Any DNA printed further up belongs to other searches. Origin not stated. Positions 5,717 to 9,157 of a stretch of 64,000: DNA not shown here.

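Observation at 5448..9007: MutT-like NUDIX hydrolase translationally coupled to a PLD-nuclease / SF2-helicase / DUF3427-like protein: candidate two-gene nuclease-helicase module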

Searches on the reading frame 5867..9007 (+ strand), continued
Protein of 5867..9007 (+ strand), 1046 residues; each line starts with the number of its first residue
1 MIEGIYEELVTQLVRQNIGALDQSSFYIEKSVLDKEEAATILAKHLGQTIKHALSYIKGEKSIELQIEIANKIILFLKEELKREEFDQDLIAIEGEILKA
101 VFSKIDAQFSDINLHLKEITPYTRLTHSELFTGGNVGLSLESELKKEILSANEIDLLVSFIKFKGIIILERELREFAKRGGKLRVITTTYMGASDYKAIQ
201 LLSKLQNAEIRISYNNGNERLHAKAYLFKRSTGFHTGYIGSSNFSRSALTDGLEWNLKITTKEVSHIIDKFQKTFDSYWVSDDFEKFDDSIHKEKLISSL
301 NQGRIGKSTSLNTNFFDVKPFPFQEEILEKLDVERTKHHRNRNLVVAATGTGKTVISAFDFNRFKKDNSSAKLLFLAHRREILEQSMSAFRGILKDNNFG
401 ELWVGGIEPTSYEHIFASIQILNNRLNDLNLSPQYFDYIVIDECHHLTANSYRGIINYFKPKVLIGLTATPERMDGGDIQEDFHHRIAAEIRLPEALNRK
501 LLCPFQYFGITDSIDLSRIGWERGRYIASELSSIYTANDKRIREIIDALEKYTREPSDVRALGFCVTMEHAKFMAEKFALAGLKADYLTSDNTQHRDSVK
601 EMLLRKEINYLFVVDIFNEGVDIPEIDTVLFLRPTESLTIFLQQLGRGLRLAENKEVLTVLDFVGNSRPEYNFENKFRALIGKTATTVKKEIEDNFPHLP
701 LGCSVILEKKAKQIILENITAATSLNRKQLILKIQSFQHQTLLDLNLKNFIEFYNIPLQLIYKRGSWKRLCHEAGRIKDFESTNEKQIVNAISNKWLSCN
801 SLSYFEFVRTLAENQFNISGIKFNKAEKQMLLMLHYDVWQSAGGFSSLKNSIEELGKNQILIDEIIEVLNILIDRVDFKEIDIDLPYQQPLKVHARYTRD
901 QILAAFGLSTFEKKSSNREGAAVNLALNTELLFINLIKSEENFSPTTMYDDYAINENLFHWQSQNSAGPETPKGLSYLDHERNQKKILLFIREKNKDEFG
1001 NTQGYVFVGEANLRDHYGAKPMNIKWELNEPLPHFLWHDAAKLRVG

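Call 55: get_annotated_region(hit=H12, flank=4000)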
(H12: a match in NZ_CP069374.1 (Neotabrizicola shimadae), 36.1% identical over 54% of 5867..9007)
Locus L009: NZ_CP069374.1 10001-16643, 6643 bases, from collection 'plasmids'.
description: Neotabrizicola shimadae strain N10 plasmid unnamed4, complete sequence
organism: Neotabrizicola shimadae (NCBI taxid 2807096)
taxonomy: Bacteria; Pseudomonadota; Alphaproteobacteria; Rhodobacterales; Paracoccaceae; Neotabrizicola; Neotabrizicola shimadae
host: -; source: microbial biofilm,biofilm, Nakabusa hotspring; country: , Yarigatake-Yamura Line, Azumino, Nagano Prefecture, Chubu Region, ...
typing (MOB-suite, as given by PLSDB): non-mobilizable
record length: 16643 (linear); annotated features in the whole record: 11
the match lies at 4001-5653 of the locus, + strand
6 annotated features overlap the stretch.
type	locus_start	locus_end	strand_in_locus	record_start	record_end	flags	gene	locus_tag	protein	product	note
CDS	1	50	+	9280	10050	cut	-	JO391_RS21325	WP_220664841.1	helix-turn-helix domain-containing protein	-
CDS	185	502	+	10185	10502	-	-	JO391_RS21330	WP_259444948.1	MobC family plasmid mobilization relaxosome protein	-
CDS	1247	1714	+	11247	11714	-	-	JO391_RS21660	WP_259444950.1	hypothetical protein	-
CDS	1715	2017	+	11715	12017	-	-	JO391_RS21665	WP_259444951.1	hypothetical protein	-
CDS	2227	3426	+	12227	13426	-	-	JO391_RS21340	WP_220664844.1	Fic family protein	-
CDS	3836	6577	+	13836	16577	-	-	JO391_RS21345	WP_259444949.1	DUF3427 domain-containing protein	-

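Call 63: search_protein_representatives(protein=window:5867-9007:+)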
Query: 1046 residues. Proteins with E-value up to 0.001 (for the whole library): 37788; up to 1e-10: 20645; up to 1e-30: 3065. The best 150 are listed.
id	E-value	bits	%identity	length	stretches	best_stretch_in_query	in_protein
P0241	0.0e+00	1189.3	53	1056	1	3-1046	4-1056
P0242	0.0e+00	1175.5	52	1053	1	3-1046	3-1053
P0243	0.0e+00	1088.0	50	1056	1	1-1043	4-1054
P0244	0.0e+00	1078.9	60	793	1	253-1045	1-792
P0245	0.0e+00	1035.8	48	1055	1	4-1046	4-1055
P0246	0.0e+00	1025.6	64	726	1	4-720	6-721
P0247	0.0e+00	1025.5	47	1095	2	1-811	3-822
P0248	8.5e-294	994.1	47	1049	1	1-1046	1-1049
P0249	5.1e-290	981.6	47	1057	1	4-1040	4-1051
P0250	1.1e-287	973.8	46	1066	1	3-1046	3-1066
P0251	2.3e-277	939.7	46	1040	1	2-1043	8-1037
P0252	1.5e-261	887.3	43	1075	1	2-1041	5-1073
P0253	2.0e-258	877.0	45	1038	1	4-1046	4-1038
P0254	6.3e-257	872.0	45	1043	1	1-1041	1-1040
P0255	7.1e-253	858.6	43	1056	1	3-1046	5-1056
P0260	6.9e-249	845.4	44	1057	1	3-1046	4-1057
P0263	2.7e-242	823.6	42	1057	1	3-1036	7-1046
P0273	6.5e-233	792.6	40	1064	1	2-1043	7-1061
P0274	5.1e-231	786.3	41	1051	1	3-1043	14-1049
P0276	3.2e-227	773.7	61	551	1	497-1046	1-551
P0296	1.7e-212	725.0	44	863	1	191-1046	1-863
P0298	3.4e-212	724.0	41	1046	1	117-1040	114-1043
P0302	6.3e-209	713.1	39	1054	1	4-1034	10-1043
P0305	5.6e-208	710.0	41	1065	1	3-1046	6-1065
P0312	3.8e-205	700.7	38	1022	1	3-1046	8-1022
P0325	6.1e-200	683.4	47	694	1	352-1043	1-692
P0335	8.0e-195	666.5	37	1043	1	4-1034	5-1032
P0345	7.1e-192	656.7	39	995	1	3-1043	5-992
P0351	2.0e-189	648.6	38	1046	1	120-1036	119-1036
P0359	1.0e-185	636.3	37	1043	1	41-1037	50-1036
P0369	1.5e-181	622.6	41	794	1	265-1043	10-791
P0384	2.9e-174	598.4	39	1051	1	103-1038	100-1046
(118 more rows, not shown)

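Call 65: find_related_loci(query=A1, collection=genome_contigs, flank=5000)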
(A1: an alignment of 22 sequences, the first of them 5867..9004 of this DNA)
Query A1 (1046 aa) in genome_contigs; peptide patterns used: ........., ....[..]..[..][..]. (x = any residue, [..] = any of these).
600 stretches matched a pattern (row limit reached: there are more); 588 encode a relative of the query (tblastn E <= 1e-3); the best 80 are kept; 80 distinct loci.
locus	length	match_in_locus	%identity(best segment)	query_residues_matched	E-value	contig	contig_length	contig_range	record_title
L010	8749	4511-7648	78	1-1046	0e+0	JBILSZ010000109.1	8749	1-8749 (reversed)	MAG: Flavobacteriales bacterium isolate ME2018-07-03_3300044637_group8_bin69 Rohwer_bin990_scaffold_6449_c1, whole genom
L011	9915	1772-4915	77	1-1046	0e+0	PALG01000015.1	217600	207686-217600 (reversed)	MAG: Flavobacteriaceae bacterium isolate SAT49 MHASMcontig_1545170, whole genome shotgun sequence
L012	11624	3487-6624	76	1-1046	0e+0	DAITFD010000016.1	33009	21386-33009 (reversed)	MAG TPA_asm: Chitinophagaceae bacterium isolate CTOTU58 NODE_572_length_33009_cov_3.078412, whole genome shotgun sequenc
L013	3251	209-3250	74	1-1014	0e+0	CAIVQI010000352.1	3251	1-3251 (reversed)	MAG: uncultured Bacteroidetes bacterium isolate LaPlata_bin-2831 genome assembly, contig: bin-2831:352/395, whole genome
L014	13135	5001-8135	70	1-1046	0e+0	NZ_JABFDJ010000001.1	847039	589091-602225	Winogradskyella wichelsiae strain Z738 NODE_1_length_847039_cov_249_ID_1, whole genome shotgun sequence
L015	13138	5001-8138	69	1-1046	0e+0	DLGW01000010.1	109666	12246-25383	MAG TPA_asm: Flavobacteriaceae bacterium UBA7684 UBA7684_contig_3905, whole genome shotgun sequence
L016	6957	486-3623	68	1-1046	0e+0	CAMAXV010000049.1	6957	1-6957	MAG: Chitinophaga pinensis isolate ME-21oct19-169 genome assembly, contig: ME-21oct19-C20490, whole genome shotgun seque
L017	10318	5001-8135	70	4-1046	0e+0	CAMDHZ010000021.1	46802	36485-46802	MAG: Chitinophaga pinensis isolate MsE-30jul19-124 genome assembly, contig: MsE-30jul19-C939, whole genome shotgun seque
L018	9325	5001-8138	70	1-1046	0e+0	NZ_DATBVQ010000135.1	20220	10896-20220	MAG: Flavobacterium sp. isolate SMAG_U7519 k141_950085, whole genome shotgun sequence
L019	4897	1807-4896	69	1-1030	0e+0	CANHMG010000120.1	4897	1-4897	MAG: Flavobacteriaceae bacterium isolate RE-23may17-859 genome assembly, contig: RE-23may17-C121969, whole genome shotgu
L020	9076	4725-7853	64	3-1046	0e+0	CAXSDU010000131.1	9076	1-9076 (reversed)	MAG: uncultured Parafilimonas sp. isolate private_X5_metawrap_bin.6 genome assembly, contig: private_X5_metawrap_bin.6_1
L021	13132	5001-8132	64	1-1046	0e+0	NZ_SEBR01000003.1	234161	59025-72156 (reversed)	MAG: Flavobacterium sp. isolate PMG_227 scaffold_54, whole genome shotgun sequence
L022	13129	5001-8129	65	3-1046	0e+0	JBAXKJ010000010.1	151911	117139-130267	MAG: Prolixibacteraceae bacterium isolate ELA398 MAG398_10, whole genome shotgun sequence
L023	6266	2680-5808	64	3-1046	0e+0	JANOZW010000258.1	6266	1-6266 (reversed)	MAG: Ferruginibacter sp. isolate VAR_79_metabat_38 VAR_79_k141_4593015, whole genome shotgun sequence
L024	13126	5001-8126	60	4-1046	0e+0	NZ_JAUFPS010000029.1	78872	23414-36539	Mucilaginibacter flavus strain CECT 7857 soapdenovo_K_83_29, whole genome shotgun sequence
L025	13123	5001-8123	59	4-1046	0e+0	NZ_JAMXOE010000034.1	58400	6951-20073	Mucilaginibacter flavidus strain RT5R15 NODE_34_length_58400_cov_39.189592, whole genome shotgun sequence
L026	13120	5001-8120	59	4-1046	0e+0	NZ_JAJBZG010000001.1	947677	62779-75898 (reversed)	Christiangramia sediminis strain ASW11-100 NODE_2_length_947677_cov_144.908113, whole genome shotgun sequence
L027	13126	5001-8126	58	4-1046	0e+0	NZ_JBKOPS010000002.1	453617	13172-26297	Rubrolithibacter danxiaensis strain SYSU DXS3258 NODE_2_length_453617_cov_90.276540, whole genome shotgun sequence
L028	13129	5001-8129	57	3-1046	0e+0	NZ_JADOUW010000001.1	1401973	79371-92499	Pedobacter sp. CAN_A7 Ga0418702_01, whole genome shotgun sequence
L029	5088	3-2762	61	125-1046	0e+0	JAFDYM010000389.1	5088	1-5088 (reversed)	MAG: Bacteroidetes bacterium isolate SZAS-55 CK_MAG-10__389__length-5088, whole genome shotgun sequence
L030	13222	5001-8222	53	4-1046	0e+0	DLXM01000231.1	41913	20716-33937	MAG TPA_asm: Bacteroidetes bacterium isolate UBA11400 contig_93441, whole genome shotgun sequence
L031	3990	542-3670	52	4-1046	0e+0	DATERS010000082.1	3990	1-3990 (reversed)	MAG TPA_asm: Thiopseudomonas sp. isolate SMAG_U9080 k141_22932, whole genome shotgun sequence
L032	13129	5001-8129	52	4-1046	0e+0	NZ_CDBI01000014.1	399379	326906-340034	Aeromonas popoffii strain CIP 105493, whole genome shotgun sequence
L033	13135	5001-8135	51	1-1046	0e+0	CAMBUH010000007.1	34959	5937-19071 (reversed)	MAG: Chitinophaga pinensis isolate MoE-23oct19-53 genome assembly, contig: MoE-23oct19-C965, whole genome shotgun sequen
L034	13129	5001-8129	52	4-1046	0e+0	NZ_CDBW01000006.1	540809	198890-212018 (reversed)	Aeromonas sobria strain CECT 4245, whole genome shotgun sequence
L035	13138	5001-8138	57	4-1046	0e+0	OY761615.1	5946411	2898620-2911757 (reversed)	MAG: Ignavibacteriaceae bacterium isolate 0c874fb2-9291-49ee-bde1-826c4484edf3 genome assembly, chromosome: 1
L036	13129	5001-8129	51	4-1046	0e+0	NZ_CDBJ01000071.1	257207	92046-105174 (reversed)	Aeromonas rivuli strain DSM 22539, whole genome shotgun sequence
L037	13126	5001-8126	51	4-1046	0e+0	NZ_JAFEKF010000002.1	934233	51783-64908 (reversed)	Marinomonas ostreistagni strain UST010306-043 Contig_2, whole genome shotgun sequence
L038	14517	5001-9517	51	4-1046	0e+0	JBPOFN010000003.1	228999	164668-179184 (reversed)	MAG: Thalassotalea sp. isolate MAG_38 MAG_38_3, whole genome shotgun sequence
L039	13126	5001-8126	51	4-1046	0e+0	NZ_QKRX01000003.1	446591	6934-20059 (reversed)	Nitrincola tibetensis strain xg18 xg18_scaffold3, whole genome shotgun sequence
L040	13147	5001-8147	52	1-1043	0e+0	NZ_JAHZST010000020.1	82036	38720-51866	Shewanella nanhaiensis strain NR704-98 seq20, whole genome shotgun sequence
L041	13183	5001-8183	52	4-1046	0e+0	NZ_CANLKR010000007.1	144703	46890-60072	Uncultured Shewanella sp. isolate 2-1108.fasta NODE_7, whole genome shotgun sequence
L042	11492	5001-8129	50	4-1046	0e+0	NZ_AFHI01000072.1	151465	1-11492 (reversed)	Rheinheimera sp. A13L DRAFT__contig00009, whole genome shotgun sequence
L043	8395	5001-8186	51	4-1046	0e+0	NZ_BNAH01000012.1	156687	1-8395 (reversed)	Thalassotalea profundi strain CGMCC 1.15922 sequence12, whole genome shotgun sequence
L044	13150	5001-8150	50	4-1046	0e+0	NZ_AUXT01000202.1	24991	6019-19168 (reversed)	Pseudoalteromonas luteoviolacea NCIMB 1942 contig_77, whole genome shotgun sequence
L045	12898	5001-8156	50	4-1046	0e+0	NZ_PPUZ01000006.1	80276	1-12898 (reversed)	Pseudoalteromonas rubra strain S1946 S1946__paired__trimmed__paired__contig_6, whole genome shotgun sequence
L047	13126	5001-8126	64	4-1046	0e+0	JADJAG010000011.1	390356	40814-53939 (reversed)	MAG: Chitinophagaceae bacterium isolate AalW_18-Q3-R10-53_BATAC.339 tig00404655-10-3901190, whole genome shotgun sequenc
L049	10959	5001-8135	47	2-1043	0e+0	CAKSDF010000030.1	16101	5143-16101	MAG: uncultured Eubacteriales bacterium isolate REFINED_METABAT215_TOP10_CONTIGS_1500_ASSEMBLY_K77_MERGED__Hadza_MoBio_h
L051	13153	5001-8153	50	4-1046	0e+0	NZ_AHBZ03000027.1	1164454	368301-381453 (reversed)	Pseudoalteromonas citrea strain DSM 8771 contig027, whole genome shotgun sequence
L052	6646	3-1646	79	499-1046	0e+0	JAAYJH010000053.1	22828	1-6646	MAG: Fibrobacter sp. isolate AS10tlH2TH_258 109037_AS10, whole genome shotgun sequence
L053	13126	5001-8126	50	4-1046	0e+0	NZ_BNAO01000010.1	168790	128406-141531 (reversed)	Alishewanella longhuensis strain CGMCC 1.7003 sequence10, whole genome shotgun sequence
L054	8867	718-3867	47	4-1046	0e+0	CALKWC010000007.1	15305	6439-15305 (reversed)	MAG TPA_asm: uncultured Marinilabiliales bacterium isolate SRR5894287_bin.66_CONCOCT_v1.1_MAG genome assembly, contig: E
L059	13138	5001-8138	43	3-1046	0e+0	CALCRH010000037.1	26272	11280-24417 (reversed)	MAG TPA_asm: uncultured Clostridia bacterium isolate SRR6425769_bin.65_CONCOCT_v1.1_MAG genome assembly, contig: ERZ1767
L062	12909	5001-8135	44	4-1046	0e+0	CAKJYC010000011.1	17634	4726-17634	Clostridiales bacterium isolate MAG-R050 genome assembly, contig: k141_241230, whole genome shotgun sequence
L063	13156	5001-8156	43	4-1046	0e+0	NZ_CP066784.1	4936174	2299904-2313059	Alicyclobacillus sp. ALC3 chromosome, complete genome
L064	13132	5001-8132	43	1-1046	0e+0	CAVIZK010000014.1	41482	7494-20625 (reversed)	Paludibacteraceae bacterium isolate H07656-L1_cleanbin_000002 genome assembly, contig: Spades_H07656-L1_contig_246, whol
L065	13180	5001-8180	47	4-1046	0e+0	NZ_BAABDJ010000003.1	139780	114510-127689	Hymenobacter fastidiosus strain JCM 17224 sequence03, whole genome shotgun sequence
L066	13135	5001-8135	44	3-1046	0e+0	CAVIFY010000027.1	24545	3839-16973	Bifidobacteriaceae bacterium isolate G02630-L1_cleanbin_000014 genome assembly, contig: Spades_G02630-L1_contig_942, who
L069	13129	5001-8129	43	4-1046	0e+0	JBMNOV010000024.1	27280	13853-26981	MAG: Syntrophomonadaceae bacterium isolate SBF912SR1HQ0055 scaffold_2148_c1, whole genome shotgun sequence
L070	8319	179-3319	43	4-1046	0e+0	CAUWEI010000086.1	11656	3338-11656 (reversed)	MAG: uncultured Oscillospiraceae bacterium isolate ERS723629__bin63 genome assembly, contig: ERS723629_NODE_1457_length_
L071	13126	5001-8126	50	4-1046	0e+0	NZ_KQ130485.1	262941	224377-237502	Catenovulum maritimum strain Q1 scaffold4, whole genome shotgun sequence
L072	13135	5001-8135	43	4-1046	0e+0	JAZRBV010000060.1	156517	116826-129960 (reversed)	MAG: Eubacteriales bacterium isolate T1900045124_TC20190118.MAGScoT_cleanbin_000005 SGB_4856_k141_1256435, whole genome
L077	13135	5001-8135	43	3-1046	0e+0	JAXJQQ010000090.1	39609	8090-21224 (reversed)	MAG: Acutalibacteraceae bacterium isolate DOME_MAG_2612 2612_C0210_k141_304790, whole genome shotgun sequence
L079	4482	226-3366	42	4-1046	0e+0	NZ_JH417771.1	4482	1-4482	Flavonifractor plautii ATCC 29863 Scfld262, whole genome shotgun sequence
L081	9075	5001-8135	44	4-1046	0e+0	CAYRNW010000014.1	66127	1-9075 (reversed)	MAG TPA_asm: uncultured Eubacteriales bacterium isolate SRP241326_co3_59 genome assembly, contig: NODE_738_length_66127_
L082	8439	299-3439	42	4-1046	0e+0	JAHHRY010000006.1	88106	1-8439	MAG: Oscillospiraceae bacterium isolate MAG042 MAG042_6, whole genome shotgun sequence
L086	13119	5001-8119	63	4-1046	0e+0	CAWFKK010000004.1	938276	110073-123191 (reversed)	MAG: uncultured Flavobacteriaceae bacterium isolate MFD01721.bin.4.8 genome assembly, contig: contig_2617, whole genome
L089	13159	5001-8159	42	4-1046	0e+0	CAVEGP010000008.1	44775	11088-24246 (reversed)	Bacteroides uniformis isolate H07668-L1_cleanbin_000028 genome assembly, contig: Spades_H07668-L1_contig_246, whole geno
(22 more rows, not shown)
